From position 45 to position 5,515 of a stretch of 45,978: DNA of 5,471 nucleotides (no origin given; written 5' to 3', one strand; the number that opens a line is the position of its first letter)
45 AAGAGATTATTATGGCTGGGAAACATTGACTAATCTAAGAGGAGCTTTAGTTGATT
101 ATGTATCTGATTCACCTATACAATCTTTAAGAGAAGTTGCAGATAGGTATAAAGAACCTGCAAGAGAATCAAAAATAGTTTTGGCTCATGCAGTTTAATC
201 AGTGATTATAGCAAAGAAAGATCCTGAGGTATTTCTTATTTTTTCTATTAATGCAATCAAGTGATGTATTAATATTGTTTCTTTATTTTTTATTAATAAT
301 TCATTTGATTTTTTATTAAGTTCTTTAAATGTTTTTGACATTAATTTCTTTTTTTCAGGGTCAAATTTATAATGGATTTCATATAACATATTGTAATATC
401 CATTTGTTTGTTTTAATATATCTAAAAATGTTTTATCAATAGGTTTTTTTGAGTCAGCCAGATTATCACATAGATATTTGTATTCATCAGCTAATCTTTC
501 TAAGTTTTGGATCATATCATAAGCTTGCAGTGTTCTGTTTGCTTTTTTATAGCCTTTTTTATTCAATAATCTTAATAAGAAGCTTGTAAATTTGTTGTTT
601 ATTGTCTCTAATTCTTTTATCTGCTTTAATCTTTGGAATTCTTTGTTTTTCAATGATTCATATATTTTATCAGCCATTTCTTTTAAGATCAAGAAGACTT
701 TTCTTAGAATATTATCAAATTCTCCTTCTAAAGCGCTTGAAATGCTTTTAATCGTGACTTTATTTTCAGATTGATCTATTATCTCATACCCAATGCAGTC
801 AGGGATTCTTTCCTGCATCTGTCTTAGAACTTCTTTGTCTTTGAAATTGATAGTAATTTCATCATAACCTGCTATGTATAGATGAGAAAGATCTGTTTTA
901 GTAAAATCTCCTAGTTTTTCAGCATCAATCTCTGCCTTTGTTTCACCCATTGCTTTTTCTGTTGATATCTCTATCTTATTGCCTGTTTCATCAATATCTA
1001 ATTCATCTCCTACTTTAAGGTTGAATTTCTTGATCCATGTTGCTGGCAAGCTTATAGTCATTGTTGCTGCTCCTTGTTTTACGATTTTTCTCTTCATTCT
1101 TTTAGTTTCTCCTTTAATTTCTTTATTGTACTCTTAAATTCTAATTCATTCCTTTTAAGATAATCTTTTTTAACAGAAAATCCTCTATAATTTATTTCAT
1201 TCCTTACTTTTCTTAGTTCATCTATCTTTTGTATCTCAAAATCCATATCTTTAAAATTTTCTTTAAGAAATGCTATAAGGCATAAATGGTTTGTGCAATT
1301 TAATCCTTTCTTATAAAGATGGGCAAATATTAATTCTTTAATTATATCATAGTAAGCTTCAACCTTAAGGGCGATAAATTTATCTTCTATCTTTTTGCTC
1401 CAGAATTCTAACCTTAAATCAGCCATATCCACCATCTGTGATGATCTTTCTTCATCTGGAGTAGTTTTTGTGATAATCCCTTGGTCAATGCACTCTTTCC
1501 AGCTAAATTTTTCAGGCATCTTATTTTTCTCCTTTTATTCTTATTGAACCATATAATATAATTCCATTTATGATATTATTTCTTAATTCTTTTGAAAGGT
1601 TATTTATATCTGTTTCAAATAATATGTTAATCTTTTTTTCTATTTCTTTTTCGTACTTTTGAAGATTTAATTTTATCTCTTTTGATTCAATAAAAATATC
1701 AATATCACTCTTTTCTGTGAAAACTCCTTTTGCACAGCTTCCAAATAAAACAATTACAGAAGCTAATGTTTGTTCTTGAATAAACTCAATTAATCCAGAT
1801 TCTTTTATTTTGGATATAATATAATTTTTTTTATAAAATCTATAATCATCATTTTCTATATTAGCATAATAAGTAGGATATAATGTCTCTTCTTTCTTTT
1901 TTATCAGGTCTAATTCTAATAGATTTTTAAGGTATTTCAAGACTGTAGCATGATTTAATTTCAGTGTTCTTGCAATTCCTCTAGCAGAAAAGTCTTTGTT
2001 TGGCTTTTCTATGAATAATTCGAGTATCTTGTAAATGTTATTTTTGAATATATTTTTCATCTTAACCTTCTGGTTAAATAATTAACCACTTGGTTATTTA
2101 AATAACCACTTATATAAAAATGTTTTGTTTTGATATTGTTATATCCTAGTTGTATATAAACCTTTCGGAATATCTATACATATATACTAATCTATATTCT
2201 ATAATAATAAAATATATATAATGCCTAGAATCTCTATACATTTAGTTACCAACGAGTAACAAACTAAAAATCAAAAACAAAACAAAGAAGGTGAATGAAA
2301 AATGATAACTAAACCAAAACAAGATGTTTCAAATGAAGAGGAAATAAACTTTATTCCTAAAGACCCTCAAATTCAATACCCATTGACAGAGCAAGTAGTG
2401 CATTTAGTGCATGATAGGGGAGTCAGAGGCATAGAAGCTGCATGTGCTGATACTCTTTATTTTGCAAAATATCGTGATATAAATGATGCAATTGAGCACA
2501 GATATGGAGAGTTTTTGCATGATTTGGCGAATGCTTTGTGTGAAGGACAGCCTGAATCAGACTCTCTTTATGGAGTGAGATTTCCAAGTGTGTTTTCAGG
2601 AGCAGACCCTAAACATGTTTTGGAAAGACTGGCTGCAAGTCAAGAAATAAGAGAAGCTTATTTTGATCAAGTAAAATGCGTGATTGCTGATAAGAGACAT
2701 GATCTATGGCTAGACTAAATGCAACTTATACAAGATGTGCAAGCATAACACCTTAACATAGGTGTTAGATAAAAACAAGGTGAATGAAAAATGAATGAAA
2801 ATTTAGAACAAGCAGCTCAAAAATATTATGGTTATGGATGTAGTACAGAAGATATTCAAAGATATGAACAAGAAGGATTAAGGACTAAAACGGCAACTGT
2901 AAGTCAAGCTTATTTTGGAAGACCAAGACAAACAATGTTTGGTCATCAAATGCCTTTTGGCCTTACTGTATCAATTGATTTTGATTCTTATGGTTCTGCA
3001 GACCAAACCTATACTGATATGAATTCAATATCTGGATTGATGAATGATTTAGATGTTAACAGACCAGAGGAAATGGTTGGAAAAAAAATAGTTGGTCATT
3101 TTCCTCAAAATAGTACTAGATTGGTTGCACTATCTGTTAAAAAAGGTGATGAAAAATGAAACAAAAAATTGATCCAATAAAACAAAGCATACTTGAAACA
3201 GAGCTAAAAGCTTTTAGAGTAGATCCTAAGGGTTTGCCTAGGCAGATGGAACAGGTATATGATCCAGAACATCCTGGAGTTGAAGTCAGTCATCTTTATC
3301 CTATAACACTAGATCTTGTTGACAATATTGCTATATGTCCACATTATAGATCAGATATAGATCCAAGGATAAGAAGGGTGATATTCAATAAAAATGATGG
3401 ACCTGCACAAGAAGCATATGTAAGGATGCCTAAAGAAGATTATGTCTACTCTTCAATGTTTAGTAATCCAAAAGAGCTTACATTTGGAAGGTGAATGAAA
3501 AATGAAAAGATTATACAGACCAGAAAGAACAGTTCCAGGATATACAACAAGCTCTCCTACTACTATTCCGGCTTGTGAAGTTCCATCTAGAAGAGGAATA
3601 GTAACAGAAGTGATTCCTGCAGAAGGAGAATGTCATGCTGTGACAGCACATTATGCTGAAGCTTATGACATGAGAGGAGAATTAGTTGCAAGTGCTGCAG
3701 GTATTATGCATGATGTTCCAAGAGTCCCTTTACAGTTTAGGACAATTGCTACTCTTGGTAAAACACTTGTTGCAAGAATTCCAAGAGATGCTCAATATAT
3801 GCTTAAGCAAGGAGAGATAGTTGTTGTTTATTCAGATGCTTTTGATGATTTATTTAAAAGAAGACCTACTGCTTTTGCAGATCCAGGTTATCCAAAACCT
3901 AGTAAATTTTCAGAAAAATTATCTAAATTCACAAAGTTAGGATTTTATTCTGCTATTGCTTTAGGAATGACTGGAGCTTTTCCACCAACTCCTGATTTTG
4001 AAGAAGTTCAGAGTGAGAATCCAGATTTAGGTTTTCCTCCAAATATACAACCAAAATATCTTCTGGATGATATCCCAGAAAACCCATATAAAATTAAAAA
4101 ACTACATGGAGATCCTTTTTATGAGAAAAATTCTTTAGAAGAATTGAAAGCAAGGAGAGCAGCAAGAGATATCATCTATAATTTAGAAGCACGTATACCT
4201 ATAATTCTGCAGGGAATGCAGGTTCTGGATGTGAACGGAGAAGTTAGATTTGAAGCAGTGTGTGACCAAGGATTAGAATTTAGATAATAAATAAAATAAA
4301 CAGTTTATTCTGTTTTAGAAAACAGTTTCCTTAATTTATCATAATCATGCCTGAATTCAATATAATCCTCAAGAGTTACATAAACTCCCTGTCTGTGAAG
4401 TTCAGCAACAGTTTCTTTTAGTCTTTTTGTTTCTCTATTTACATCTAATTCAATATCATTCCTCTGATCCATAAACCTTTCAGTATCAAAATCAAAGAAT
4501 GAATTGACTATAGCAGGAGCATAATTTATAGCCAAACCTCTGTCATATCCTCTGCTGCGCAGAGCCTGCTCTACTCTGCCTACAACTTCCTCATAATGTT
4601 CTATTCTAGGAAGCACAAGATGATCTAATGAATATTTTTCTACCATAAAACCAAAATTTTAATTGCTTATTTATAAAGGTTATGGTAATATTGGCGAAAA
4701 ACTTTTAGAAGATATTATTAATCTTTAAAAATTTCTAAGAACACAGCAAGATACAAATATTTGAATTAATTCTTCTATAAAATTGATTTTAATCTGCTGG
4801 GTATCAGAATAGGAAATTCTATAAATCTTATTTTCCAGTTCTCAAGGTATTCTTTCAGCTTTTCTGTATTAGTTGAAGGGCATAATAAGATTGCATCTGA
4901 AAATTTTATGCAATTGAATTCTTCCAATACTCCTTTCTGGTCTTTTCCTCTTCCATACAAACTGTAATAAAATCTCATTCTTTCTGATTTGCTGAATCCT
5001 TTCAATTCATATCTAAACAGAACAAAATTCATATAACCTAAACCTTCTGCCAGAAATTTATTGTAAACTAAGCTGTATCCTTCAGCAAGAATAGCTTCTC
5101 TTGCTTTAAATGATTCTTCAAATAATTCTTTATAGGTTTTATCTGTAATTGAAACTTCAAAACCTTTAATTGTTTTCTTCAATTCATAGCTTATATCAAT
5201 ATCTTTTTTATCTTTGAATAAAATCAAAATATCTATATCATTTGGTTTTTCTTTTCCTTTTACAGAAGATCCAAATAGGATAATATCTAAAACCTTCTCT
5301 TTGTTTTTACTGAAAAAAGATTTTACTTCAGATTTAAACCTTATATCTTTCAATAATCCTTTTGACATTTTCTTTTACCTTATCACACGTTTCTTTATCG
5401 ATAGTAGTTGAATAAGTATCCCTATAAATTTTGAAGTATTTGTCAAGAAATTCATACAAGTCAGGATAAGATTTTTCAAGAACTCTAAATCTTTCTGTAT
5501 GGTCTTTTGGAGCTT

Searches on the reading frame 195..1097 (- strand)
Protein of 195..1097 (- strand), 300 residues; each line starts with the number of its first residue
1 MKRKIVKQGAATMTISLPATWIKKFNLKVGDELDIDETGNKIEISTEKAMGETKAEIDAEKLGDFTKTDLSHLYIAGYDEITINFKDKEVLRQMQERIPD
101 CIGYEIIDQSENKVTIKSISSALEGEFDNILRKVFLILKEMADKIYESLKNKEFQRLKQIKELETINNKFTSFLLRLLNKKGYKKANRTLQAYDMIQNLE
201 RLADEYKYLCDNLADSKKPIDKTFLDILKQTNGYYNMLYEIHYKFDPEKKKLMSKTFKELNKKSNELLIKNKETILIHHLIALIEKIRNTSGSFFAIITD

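Call 27: search_protein_families(library=pfam, proteins=[window:195-1094:-], max_evalue=0.001)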
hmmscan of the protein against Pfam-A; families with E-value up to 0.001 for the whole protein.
window:195-1094:- (299 aa): 2 families
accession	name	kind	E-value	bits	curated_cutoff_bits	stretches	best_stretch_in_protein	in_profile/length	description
PF04014.23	MazE_antitoxin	-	1e-07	32.2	24.7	1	13-45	9-42/48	Antidote-toxin recognition MazE, bacterial antitoxin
PF01895.24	PhoU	-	4.8e-05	24.1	23.5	1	131-209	2-86/89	PhoU domain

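Call 118: find_encoding_contigs(protein=window:195-1097:-, flank=10000, max_places=2)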
Protein window:195-1097:- (300 aa): 6 contigs read that carry it; 1 place shown.
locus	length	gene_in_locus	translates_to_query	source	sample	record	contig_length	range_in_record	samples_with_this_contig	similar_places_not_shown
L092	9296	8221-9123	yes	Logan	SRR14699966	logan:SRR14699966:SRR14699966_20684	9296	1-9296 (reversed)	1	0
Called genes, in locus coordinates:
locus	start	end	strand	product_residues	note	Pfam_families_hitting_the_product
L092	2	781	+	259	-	?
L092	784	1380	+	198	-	-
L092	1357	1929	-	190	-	PF02676:TYW3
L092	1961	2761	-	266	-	PF01909:NTP_transf_2, PF18765:Polbeta (weak)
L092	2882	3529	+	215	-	PF02954:HTH_8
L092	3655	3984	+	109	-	-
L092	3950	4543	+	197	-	PF01909:NTP_transf_2, PF18765:Polbeta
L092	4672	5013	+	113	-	-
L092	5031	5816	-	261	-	-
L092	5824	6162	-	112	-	-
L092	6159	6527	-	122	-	-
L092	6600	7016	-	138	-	-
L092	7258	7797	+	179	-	PF22600:MTPAP-like_central (faint), PF01909:NTP_transf_2, PF18765:Polbeta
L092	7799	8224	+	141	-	-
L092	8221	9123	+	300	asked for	PF04014:MazE_antitoxin (weak)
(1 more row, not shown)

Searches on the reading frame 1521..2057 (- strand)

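Call 92: search_protein_families(library=pfam, proteins=[window:1521-2057:-], max_evalue=0.001)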
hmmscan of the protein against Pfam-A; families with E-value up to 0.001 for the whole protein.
window:1521-2057:- (178 aa): 4 families
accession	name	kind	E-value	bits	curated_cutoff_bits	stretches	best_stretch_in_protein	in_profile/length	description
PF01909.29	NTP_transf_2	-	9.3e-11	42.4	21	1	89-164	4-88/93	Nucleotidyltransferase domain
PF18765.7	Polbeta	-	2e-10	41.1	26.9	1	89-170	3-89/93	Polymerase beta, Nucleotidyltransferase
PF22600.2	MTPAP-like_central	-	2.1e-05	25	27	1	64-144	9-81/139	Poly(A) RNA polymerase, mitochondrial-like, central palm domain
PF01978.25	TrmB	-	0.00016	21.9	25.6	0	23-67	23-65/68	Sugar-specific transcriptional regulator TrmB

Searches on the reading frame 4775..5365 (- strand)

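Call 92: search_protein_families(library=pfam, proteins=[window:4775-5365:-], max_evalue=0.001)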
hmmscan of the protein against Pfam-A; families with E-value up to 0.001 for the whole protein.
window:4775-5365:- (196 aa): 3 families
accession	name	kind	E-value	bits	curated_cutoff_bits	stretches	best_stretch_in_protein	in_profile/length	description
PF18765.7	Polbeta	-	1.3e-08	35.3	26.9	1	14-69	3-58/93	Polymerase beta, Nucleotidyltransferase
PF01909.29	NTP_transf_2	-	2e-07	31.7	21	1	13-76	3-67/93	Nucleotidyltransferase domain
PF22014.2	DUF6932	-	0.00078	20.3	27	0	27-60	53-82/142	Family of unknown function (DUF6932)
